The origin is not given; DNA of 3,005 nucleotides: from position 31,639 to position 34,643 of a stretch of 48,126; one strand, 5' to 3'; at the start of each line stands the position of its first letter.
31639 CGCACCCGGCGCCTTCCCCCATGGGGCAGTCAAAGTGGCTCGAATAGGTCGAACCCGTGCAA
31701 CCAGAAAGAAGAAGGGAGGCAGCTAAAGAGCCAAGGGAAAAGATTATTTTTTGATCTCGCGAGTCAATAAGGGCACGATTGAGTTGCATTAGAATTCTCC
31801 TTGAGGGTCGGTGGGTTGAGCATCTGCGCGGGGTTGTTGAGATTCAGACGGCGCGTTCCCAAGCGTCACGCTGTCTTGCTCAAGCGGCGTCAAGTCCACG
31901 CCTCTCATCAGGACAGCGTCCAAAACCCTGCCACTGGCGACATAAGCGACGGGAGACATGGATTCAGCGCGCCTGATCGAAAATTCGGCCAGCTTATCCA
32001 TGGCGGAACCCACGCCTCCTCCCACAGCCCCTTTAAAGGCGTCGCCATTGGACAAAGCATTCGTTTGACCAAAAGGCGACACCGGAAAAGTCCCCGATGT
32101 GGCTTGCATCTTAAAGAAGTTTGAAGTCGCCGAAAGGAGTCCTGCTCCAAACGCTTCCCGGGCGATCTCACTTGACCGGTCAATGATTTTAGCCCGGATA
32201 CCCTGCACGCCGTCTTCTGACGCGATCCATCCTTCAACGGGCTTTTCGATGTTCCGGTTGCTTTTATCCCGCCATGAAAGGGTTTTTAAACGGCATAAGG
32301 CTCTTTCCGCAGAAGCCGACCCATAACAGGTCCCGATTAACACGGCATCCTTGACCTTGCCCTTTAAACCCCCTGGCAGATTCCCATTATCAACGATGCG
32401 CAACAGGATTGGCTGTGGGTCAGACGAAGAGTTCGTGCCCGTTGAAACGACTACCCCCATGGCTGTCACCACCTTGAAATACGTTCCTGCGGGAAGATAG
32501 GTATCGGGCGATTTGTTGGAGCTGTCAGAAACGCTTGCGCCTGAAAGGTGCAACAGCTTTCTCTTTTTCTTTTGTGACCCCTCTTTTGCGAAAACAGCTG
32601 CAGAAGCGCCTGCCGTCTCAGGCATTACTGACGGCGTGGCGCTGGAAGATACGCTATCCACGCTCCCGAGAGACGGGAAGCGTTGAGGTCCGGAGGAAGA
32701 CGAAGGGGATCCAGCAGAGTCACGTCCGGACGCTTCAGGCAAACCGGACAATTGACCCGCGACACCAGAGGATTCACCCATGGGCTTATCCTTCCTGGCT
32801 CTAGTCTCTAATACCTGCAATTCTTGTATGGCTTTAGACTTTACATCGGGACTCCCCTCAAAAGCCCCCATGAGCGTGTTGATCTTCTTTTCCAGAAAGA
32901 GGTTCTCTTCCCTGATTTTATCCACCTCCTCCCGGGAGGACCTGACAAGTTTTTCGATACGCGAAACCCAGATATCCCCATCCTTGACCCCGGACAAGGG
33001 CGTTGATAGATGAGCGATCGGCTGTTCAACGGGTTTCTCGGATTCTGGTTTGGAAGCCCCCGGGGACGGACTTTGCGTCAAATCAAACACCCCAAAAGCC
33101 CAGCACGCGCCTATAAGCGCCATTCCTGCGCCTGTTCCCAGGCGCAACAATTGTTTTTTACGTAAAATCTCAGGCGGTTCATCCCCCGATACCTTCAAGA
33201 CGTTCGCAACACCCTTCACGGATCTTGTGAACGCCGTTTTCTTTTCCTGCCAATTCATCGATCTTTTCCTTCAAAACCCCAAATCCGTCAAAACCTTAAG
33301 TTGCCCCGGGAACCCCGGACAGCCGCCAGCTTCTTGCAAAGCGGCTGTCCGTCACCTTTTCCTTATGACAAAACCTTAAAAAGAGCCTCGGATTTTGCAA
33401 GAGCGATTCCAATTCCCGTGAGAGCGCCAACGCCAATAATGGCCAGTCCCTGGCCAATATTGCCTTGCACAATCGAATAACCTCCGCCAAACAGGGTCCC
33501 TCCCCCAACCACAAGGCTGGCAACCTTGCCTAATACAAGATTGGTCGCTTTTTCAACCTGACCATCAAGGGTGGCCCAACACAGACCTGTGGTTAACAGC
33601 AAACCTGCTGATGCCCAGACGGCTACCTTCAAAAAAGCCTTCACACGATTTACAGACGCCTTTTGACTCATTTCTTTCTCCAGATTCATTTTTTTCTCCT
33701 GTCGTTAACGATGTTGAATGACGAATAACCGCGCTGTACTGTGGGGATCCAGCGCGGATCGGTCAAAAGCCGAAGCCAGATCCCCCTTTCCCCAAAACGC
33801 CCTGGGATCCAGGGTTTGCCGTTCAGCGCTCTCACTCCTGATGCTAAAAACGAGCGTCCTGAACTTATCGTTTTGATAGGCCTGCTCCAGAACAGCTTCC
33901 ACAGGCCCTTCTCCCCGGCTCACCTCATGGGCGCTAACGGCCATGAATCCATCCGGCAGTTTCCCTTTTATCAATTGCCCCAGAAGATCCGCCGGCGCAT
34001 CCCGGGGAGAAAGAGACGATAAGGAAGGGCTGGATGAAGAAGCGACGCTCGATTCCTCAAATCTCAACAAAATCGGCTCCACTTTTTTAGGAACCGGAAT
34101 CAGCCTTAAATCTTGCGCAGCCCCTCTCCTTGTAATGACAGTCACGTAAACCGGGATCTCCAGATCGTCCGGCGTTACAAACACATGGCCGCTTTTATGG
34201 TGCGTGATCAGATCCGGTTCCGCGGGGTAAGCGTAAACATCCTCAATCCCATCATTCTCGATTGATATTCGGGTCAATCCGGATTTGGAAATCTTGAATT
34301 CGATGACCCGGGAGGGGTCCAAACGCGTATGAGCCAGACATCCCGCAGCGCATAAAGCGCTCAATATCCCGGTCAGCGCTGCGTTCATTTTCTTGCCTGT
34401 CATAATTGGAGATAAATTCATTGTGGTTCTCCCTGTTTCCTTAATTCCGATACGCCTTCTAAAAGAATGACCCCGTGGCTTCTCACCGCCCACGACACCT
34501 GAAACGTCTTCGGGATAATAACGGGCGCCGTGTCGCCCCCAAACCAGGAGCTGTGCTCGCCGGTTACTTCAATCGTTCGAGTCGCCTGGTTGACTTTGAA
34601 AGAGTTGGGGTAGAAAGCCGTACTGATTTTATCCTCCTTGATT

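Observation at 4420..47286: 106-bp res-like inverted repeats bracket the whole 42.9-kb transfer/replication/partition block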

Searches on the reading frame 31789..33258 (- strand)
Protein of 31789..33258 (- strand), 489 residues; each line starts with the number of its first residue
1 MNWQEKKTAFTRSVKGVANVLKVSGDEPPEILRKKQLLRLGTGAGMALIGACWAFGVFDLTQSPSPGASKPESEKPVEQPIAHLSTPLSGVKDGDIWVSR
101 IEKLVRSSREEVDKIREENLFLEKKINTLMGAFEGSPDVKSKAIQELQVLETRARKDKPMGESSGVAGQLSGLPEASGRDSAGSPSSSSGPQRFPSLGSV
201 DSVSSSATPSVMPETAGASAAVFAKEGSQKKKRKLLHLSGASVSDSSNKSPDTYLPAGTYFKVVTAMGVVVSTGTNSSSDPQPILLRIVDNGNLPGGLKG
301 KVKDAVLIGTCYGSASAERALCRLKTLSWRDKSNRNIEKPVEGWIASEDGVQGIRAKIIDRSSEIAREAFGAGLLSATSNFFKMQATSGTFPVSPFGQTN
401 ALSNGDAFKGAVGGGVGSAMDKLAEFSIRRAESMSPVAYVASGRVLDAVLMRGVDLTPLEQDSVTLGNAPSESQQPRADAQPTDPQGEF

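Call 41: search_protein_families(library=pfam, proteins=[window:31789-33258:-], max_evalue=0.00001)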
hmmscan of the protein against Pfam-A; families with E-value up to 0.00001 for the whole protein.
window:31789-33258:- (489 aa): 1 family
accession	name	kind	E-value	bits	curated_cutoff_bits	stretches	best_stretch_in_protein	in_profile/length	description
PF03743.19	TrbI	-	6.7e-20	72.2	35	1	254-456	1-188/188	Bacterial conjugation TrbI-like protein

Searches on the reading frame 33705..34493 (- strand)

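Call 41: search_protein_families(library=pfam, proteins=[window:33705-34493:-], max_evalue=0.00001)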
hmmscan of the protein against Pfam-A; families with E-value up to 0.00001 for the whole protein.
window:33705-34493:- (262 aa): 2 families
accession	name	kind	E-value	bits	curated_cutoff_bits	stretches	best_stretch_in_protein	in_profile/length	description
PF23536.1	TraK_C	-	2e-11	44.4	28.5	1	159-260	8-110/110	TraK C-terminal domain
PF06586.17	TraK_N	-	4.6e-07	30.5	24.8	1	59-136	3-84/100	TraK N-terminal domain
